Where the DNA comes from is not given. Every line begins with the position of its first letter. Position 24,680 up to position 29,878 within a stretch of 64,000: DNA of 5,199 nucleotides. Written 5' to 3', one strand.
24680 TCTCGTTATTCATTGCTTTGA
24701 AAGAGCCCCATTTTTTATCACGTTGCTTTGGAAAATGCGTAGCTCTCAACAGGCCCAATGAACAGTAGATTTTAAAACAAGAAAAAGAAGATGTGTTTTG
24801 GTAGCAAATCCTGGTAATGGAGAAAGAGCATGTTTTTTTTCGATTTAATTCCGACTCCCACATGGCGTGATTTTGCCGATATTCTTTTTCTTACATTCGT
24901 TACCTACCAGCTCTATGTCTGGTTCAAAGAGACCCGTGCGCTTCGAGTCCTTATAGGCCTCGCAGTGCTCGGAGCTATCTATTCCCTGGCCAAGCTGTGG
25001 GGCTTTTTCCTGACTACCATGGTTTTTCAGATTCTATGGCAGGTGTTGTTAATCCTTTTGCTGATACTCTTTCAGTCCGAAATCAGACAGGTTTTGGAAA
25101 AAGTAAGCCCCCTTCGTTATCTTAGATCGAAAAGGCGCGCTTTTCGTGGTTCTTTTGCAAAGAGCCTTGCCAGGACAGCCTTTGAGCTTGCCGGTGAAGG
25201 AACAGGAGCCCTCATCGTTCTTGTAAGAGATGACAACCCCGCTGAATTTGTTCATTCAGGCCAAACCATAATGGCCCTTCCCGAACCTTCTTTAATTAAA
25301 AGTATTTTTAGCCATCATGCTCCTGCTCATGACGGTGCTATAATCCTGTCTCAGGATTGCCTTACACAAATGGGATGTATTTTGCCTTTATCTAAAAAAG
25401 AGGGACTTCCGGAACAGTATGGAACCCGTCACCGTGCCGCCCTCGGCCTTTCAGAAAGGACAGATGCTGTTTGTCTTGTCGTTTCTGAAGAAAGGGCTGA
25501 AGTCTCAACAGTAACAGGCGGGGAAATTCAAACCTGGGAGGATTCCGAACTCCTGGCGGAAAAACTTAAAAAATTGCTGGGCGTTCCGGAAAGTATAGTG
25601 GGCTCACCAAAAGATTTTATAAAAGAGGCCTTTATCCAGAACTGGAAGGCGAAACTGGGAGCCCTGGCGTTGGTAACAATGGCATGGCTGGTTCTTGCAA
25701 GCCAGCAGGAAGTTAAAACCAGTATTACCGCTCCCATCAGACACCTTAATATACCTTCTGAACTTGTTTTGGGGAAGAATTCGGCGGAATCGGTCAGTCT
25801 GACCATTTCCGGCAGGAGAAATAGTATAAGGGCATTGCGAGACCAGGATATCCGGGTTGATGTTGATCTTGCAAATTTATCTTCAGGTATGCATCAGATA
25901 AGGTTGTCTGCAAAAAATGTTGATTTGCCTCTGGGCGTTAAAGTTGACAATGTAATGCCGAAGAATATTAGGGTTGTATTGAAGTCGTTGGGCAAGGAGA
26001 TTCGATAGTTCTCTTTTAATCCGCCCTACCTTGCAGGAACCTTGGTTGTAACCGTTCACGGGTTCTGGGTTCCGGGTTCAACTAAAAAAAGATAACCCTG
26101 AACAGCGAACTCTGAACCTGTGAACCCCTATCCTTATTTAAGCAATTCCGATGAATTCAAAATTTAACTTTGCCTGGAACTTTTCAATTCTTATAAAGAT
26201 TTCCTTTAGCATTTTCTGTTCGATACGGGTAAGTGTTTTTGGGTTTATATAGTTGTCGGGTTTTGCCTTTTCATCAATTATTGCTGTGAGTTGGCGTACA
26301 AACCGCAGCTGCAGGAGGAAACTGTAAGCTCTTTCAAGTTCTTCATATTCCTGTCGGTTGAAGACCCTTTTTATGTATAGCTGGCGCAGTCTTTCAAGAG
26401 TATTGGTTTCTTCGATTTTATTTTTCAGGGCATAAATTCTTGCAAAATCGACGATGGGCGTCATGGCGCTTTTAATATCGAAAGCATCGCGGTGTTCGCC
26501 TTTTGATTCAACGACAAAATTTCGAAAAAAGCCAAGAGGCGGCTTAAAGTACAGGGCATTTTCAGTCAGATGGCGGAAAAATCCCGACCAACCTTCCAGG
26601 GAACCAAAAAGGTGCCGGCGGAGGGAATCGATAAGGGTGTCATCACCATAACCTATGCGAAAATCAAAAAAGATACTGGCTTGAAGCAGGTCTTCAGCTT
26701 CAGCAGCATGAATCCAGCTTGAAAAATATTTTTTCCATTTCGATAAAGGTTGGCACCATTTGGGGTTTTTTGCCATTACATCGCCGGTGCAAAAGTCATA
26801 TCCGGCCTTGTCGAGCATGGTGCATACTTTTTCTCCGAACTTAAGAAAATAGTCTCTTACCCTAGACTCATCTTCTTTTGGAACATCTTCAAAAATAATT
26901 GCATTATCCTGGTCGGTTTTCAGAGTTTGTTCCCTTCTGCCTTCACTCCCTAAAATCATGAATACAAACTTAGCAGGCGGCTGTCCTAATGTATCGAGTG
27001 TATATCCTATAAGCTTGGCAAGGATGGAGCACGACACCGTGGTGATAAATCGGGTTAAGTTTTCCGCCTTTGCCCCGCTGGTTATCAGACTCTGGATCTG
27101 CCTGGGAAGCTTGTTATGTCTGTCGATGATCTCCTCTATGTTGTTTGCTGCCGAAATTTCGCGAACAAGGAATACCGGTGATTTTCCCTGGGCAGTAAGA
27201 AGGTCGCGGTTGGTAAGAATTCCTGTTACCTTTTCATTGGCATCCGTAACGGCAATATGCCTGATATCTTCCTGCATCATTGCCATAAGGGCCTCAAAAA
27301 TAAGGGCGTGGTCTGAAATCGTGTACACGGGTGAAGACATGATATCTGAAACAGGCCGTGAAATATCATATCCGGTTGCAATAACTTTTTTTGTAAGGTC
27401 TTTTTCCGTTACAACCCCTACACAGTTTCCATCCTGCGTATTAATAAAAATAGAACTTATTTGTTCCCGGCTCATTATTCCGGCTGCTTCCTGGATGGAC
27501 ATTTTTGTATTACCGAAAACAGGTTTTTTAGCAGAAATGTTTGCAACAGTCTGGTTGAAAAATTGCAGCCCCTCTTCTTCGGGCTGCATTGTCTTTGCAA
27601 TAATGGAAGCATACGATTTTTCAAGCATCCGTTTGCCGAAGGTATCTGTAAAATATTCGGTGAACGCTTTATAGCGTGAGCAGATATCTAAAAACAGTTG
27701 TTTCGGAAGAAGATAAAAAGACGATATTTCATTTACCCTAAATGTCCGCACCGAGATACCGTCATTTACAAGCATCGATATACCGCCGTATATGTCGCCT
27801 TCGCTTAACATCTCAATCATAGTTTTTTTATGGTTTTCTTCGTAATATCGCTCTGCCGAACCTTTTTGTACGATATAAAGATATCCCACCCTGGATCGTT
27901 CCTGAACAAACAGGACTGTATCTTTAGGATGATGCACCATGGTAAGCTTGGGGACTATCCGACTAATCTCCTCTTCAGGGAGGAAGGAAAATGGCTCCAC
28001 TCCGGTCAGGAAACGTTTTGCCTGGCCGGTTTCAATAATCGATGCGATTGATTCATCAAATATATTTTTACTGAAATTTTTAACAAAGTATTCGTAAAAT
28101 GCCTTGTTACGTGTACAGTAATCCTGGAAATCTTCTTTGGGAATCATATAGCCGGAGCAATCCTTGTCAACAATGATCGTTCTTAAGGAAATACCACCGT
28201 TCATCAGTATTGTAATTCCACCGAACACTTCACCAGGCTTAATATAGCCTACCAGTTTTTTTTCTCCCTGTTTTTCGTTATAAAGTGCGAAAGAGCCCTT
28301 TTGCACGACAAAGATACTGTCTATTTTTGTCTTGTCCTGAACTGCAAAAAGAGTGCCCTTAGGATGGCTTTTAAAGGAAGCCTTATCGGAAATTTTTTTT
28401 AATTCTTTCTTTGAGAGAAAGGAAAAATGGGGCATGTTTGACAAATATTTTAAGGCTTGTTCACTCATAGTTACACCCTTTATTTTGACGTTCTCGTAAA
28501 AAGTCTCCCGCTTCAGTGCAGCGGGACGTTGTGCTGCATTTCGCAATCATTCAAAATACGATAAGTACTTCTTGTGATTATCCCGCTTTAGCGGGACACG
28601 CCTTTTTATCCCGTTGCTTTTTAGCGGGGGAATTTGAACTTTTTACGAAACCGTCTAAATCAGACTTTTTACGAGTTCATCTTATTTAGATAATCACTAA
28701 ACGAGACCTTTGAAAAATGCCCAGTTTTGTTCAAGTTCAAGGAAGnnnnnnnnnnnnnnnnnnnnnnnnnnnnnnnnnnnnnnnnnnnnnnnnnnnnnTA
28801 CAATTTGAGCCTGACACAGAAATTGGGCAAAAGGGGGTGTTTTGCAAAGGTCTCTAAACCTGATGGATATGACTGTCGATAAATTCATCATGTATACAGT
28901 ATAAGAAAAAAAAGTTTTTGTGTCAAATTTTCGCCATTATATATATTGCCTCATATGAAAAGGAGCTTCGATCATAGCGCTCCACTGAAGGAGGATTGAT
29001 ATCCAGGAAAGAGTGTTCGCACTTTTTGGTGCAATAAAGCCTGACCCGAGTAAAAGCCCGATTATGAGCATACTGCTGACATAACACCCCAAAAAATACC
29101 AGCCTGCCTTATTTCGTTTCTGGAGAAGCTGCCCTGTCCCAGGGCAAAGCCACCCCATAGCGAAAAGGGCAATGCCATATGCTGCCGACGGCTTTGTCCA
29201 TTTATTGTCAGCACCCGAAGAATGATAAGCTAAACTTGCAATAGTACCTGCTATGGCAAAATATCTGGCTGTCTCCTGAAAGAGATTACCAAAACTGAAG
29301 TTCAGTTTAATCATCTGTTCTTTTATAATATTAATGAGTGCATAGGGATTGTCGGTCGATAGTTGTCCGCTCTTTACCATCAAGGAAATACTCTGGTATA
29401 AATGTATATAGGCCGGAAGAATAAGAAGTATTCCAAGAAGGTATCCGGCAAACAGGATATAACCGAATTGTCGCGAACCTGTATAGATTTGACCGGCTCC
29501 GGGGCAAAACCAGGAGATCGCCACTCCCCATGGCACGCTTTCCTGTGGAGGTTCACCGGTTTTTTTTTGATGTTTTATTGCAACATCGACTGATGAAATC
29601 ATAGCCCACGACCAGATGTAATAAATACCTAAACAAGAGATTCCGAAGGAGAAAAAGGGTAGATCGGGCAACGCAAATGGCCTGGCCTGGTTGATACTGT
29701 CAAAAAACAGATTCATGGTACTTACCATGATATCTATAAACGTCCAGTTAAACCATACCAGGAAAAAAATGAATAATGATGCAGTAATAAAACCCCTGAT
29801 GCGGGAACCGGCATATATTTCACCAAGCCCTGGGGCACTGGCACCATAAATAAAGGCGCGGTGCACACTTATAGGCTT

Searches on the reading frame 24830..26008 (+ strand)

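Call 66: search_protein_families(library=pfam, proteins=[window:24830-26008:+], max_evalue=1e-8)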
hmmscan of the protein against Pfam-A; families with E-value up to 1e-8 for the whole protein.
window:24830-26008:+ (392 aa): 1 family
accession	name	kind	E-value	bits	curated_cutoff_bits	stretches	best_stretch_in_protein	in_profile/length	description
PF02457.21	DAC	-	2.9e-33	114.4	27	1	117-232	4-118/119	DisA bacterial checkpoint controller nucleotide-binding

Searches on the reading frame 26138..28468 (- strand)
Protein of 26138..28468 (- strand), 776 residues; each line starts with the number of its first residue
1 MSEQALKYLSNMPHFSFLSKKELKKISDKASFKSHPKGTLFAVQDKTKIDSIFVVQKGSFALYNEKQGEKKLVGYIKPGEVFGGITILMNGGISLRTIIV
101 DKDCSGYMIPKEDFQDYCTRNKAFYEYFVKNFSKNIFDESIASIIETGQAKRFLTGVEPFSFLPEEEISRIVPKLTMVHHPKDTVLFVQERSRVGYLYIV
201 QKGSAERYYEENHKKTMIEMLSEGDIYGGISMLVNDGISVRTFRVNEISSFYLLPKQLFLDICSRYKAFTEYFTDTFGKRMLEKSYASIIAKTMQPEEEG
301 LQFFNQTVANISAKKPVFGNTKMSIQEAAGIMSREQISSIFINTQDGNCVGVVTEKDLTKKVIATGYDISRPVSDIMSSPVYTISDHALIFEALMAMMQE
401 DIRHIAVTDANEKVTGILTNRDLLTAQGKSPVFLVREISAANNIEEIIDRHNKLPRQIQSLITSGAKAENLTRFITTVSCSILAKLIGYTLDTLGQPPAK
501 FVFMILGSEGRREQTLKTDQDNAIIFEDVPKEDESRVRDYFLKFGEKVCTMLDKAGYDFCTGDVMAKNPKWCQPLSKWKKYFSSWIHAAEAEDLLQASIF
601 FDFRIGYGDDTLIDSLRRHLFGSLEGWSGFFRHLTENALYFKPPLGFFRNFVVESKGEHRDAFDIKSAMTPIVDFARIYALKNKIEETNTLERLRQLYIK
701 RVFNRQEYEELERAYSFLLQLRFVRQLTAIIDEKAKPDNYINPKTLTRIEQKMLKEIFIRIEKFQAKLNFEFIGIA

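Call 66: search_protein_families(library=pfam, proteins=[window:26138-28468:-], max_evalue=1e-8)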
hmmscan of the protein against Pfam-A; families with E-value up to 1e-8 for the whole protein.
window:26138-28468:- (776 aa): 4 families
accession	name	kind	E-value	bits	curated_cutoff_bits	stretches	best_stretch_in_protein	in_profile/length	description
PF10335.14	DUF294_C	-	2.6e-47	160.7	22.5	1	629-772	2-145/145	Putative nucleotidyltransferase substrate binding domain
PF03445.19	DUF294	-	4.8e-47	159.8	21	1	453-590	2-136/138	Putative nucleotidyltransferase DUF294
PF00027.35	cNMP_binding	-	8.6e-25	87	27.5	2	34-121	3-89/89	Cyclic nucleotide-binding domain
PF00571.33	CBS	-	1.7e-21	76.7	24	1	373-426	1-54/57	CBS domain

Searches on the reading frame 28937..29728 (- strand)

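Call 66: search_protein_families(library=pfam, proteins=[window:28937-29728:-], max_evalue=1e-8)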
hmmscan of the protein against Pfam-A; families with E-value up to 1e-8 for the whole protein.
window:28937-29728:- (263 aa): 1 family
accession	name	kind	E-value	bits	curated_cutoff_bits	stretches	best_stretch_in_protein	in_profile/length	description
PF20382.3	DUF6677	-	8e-10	39.8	24.3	0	190-249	4-61/116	Family of unknown function (DUF6677)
